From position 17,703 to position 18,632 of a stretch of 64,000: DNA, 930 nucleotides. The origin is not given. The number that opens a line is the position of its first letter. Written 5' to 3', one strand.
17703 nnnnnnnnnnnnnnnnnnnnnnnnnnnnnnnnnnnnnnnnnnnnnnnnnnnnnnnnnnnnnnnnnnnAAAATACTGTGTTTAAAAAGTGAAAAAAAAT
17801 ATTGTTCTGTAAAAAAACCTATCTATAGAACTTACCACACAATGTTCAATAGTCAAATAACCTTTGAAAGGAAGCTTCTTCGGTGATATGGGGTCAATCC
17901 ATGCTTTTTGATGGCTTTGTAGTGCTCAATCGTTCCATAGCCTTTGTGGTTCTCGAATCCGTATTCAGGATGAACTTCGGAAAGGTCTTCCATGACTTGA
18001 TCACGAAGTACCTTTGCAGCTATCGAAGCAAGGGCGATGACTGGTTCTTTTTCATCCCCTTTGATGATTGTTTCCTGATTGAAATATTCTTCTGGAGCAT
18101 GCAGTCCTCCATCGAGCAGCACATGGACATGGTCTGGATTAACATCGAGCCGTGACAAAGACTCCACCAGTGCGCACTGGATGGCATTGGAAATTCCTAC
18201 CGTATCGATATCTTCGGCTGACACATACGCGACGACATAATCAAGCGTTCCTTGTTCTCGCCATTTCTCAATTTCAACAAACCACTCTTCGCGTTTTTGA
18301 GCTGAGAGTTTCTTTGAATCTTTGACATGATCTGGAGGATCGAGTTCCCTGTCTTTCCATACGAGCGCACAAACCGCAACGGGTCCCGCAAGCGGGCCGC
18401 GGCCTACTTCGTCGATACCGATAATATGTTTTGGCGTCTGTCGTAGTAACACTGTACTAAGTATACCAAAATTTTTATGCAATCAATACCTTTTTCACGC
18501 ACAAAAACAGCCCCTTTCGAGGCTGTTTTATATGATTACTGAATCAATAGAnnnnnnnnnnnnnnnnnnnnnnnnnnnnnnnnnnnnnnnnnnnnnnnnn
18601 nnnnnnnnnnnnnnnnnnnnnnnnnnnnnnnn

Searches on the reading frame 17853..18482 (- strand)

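Call 67: search_protein_families(library=pfam, proteins=[window:17853-18482:-], max_evalue=0.001)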
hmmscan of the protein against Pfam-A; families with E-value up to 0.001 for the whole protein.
window:17853-18482:- (209 aa): 1 family
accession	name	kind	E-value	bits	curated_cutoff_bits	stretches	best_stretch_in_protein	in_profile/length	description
PF01351.25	RNase_HII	-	9.7e-38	130.5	25.8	1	21-205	1-197/199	Ribonuclease HII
